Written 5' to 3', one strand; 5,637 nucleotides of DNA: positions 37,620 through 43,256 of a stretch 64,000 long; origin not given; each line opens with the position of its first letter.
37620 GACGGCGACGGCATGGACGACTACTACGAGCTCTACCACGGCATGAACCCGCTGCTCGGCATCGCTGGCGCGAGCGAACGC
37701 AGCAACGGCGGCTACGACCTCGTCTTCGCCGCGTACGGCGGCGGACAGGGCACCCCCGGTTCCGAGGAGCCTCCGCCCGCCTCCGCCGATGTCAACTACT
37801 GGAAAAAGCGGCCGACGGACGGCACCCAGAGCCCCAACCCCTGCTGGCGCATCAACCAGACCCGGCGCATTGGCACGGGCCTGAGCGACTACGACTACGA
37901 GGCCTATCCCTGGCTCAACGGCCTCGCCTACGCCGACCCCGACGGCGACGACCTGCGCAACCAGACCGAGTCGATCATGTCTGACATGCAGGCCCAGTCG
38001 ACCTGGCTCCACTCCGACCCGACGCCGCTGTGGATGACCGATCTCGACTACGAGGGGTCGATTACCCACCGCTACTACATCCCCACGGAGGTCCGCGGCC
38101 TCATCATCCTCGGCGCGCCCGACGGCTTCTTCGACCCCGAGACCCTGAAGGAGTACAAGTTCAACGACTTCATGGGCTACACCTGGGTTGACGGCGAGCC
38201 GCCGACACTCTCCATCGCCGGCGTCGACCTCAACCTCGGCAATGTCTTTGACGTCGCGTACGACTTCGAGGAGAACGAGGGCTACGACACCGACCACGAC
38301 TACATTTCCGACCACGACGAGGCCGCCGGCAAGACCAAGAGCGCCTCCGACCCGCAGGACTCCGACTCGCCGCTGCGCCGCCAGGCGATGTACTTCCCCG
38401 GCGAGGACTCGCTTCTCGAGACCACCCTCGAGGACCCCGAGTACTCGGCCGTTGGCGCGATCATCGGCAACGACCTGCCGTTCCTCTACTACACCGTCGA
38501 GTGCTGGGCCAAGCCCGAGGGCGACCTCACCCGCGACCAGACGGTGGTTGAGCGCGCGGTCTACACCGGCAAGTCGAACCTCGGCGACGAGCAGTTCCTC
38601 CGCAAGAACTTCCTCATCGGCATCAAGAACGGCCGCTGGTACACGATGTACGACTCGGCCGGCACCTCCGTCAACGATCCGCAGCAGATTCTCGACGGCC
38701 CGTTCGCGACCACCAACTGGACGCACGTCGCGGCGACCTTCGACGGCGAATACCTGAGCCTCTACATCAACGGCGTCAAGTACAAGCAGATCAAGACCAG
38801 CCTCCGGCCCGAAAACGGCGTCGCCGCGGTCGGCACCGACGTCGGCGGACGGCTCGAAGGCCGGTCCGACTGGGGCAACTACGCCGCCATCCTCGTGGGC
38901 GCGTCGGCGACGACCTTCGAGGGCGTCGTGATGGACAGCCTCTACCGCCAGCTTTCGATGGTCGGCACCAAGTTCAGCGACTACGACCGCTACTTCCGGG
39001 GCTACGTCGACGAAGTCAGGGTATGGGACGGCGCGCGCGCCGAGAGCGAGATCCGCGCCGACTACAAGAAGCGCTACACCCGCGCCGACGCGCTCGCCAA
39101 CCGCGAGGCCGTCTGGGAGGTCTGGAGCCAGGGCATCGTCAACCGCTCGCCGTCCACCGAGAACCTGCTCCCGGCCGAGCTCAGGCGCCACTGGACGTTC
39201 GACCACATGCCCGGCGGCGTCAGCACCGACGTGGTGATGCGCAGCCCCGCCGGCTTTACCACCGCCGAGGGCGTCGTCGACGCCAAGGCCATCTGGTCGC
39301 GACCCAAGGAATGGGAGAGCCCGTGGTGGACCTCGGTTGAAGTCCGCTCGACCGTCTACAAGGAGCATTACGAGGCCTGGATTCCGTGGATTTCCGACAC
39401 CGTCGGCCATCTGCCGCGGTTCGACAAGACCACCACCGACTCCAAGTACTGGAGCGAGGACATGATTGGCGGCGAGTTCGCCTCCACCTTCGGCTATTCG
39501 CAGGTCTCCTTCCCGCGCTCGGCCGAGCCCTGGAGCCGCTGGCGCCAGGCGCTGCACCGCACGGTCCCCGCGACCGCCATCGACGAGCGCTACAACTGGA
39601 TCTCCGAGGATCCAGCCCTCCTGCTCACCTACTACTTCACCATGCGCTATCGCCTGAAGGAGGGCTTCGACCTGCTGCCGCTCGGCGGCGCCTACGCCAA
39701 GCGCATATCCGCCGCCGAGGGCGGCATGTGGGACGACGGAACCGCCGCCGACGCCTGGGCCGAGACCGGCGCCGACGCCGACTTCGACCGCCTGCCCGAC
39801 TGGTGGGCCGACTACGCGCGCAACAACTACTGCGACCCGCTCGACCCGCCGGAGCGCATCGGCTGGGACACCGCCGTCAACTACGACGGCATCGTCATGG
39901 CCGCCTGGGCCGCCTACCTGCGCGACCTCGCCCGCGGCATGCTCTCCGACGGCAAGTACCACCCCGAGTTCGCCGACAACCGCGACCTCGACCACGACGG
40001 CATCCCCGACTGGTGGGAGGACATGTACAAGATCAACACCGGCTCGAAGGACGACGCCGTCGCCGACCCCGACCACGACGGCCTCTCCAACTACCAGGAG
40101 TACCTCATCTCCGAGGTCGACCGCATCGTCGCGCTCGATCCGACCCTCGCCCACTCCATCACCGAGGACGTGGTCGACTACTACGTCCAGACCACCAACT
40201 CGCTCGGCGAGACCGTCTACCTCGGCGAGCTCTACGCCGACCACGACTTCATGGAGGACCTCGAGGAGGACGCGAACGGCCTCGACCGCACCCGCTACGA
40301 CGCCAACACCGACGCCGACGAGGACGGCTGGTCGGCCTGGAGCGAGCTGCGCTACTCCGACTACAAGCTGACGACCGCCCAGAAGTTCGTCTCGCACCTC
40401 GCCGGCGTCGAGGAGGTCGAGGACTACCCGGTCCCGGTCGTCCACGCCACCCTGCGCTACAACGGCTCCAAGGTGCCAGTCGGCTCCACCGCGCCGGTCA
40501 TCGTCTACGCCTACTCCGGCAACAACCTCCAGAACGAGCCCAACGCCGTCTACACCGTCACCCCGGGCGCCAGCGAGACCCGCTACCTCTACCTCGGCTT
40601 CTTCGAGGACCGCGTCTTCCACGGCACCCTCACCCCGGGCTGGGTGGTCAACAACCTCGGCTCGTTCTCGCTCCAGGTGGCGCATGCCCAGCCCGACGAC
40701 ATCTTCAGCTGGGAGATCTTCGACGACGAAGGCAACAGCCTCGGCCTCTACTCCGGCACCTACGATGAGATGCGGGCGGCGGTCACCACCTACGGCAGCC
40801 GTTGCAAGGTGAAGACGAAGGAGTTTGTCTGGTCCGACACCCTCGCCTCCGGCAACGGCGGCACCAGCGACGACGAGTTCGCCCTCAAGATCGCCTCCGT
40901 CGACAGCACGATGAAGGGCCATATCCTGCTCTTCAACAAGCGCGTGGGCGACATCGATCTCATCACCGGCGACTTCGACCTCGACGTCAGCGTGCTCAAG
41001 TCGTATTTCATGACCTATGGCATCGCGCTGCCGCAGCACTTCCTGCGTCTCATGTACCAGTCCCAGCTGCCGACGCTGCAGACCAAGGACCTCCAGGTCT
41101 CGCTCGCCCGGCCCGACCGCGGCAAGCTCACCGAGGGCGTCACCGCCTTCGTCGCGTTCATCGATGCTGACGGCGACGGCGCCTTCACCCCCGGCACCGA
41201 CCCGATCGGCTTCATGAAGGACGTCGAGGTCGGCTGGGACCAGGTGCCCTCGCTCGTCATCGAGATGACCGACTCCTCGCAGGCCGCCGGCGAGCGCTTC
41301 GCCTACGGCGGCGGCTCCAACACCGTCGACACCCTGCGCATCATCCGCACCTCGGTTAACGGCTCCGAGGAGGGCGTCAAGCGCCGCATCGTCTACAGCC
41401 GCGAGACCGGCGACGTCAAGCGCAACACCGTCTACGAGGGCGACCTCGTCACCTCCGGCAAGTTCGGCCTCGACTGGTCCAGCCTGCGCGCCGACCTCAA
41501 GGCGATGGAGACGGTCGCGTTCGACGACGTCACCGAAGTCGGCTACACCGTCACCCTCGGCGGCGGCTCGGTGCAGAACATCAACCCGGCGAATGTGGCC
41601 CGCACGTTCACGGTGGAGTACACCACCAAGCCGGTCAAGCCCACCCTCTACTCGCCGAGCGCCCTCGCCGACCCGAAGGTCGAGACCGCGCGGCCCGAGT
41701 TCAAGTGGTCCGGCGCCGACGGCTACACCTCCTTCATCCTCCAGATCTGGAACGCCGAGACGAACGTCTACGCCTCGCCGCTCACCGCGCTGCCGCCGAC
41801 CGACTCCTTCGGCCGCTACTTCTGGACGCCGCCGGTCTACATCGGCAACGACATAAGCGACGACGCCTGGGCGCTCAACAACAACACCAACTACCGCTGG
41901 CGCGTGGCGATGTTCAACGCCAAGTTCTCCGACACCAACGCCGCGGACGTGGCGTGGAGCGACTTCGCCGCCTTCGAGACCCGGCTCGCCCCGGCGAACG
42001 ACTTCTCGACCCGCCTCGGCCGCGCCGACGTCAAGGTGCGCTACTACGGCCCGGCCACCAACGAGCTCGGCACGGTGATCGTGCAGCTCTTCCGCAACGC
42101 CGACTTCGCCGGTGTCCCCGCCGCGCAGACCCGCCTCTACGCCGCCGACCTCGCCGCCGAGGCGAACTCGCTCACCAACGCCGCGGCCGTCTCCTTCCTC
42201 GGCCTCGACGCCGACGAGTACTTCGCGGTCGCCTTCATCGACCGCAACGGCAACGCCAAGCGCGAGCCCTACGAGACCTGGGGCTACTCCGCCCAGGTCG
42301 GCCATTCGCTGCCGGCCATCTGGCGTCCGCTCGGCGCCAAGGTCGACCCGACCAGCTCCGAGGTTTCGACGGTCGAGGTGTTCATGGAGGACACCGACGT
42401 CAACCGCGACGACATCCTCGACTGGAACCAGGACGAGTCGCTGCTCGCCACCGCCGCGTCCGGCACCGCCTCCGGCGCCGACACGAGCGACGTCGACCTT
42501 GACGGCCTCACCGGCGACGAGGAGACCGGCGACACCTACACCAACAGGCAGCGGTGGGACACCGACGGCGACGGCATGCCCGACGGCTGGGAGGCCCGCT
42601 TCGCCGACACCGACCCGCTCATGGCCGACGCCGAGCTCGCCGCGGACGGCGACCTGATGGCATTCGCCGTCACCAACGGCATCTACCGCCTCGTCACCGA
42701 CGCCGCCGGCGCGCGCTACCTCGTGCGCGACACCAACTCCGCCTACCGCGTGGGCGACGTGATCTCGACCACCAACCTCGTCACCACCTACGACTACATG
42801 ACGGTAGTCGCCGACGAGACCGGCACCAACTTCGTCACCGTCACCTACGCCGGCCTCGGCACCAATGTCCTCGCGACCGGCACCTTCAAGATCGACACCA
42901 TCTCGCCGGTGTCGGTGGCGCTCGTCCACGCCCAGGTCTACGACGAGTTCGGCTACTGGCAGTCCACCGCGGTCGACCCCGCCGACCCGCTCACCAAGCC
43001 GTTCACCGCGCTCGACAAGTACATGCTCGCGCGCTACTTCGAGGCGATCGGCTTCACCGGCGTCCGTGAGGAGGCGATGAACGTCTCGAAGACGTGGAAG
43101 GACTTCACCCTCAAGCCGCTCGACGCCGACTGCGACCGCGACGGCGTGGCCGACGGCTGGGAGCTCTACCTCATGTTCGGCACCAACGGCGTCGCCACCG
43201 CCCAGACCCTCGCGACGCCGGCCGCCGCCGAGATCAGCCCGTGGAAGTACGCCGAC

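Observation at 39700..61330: Seven ~1,000-aa super-repeats of two alternating architectures (A-B-A-A-B-B-A) make up two thirds of the giant protein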

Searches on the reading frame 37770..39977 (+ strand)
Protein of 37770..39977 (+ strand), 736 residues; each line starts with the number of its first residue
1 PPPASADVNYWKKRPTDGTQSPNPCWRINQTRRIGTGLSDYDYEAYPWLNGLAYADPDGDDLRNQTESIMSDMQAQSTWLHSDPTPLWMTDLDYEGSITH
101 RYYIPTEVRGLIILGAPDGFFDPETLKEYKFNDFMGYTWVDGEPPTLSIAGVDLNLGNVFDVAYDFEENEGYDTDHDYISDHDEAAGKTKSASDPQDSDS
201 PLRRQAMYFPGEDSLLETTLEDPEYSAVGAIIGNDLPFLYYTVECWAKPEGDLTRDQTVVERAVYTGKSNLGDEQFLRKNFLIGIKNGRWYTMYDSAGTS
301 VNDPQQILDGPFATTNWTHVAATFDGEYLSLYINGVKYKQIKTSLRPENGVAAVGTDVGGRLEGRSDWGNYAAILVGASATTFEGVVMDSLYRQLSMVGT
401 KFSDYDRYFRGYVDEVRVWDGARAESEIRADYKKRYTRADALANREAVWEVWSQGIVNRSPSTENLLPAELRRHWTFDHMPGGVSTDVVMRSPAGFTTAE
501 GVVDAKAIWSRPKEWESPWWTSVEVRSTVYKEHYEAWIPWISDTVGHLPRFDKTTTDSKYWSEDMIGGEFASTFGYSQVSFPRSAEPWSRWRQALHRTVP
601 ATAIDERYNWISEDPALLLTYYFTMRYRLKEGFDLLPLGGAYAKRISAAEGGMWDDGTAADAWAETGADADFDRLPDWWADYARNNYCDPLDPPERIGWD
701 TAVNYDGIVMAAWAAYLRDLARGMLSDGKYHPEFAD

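Call 69: search_protein_families(library=ncbifam, proteins=[window:37770-39977:+], max_evalue=0.01)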
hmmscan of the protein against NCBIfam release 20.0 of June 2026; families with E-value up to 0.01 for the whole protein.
window:37770-39977:+ (736 aa): 0 families

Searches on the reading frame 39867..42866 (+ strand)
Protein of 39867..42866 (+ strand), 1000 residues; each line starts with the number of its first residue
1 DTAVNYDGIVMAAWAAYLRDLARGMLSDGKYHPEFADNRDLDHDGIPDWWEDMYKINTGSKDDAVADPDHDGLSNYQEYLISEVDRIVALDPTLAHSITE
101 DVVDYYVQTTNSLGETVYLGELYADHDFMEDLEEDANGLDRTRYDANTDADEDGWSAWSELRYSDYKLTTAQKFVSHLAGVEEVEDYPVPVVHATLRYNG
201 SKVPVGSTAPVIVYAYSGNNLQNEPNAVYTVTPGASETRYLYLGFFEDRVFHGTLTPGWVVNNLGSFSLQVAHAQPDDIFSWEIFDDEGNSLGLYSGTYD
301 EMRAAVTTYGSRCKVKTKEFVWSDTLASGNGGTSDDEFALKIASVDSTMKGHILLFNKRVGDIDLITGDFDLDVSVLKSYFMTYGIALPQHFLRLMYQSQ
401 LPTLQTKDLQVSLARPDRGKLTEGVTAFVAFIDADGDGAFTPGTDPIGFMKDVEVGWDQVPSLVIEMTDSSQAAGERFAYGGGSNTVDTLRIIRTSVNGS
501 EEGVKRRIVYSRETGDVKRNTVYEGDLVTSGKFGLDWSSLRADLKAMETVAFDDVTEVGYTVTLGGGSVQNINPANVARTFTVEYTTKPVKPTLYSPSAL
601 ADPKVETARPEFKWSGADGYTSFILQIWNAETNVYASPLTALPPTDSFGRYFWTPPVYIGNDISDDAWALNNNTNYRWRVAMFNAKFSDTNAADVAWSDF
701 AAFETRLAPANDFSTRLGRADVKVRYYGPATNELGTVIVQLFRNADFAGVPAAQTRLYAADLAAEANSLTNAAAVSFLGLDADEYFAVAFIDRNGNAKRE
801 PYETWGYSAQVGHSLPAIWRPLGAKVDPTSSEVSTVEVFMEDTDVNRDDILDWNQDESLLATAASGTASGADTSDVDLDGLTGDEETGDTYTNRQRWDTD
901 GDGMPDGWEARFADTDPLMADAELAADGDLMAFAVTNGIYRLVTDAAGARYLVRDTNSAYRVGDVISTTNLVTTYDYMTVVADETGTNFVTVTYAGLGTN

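Call 9: search_protein_families(library=pfam, proteins=[window:39867-42866:+], max_evalue=0.01)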
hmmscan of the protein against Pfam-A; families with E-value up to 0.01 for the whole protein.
window:39867-42866:+ (1000 aa): 2 families
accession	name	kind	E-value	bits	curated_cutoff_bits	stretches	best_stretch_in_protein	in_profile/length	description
PF18884.5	TSP3_bac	-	0.00017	21.8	25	1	898-920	1-22/22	Bacterial TSP3 repeat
PF09912.14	DUF2141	-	0.0057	17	24.4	0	732-809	8-86/112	Uncharacterized protein conserved in bacteria (DUF2141)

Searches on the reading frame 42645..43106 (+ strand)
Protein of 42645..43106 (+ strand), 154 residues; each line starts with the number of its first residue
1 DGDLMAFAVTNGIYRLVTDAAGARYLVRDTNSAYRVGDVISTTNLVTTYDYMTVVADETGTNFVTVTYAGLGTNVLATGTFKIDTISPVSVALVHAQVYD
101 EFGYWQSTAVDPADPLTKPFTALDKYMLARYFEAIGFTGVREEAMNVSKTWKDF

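Call 67: search_solved_structures(query=A5, max_evalue=10)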
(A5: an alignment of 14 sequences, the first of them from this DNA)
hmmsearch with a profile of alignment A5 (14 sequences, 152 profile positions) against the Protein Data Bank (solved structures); distinct sequences matched with E-value up to 10: 3.
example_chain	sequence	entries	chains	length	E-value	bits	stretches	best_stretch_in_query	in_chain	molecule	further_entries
9kmg_A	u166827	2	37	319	1.1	12.6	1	114-144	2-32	Major capsid protein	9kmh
9kzj_A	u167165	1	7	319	1.1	12.6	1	114-144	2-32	Major capsid protein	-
6wwc_A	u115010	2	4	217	1.3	12.2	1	98-142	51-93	vFP16.02 antibody heavy chain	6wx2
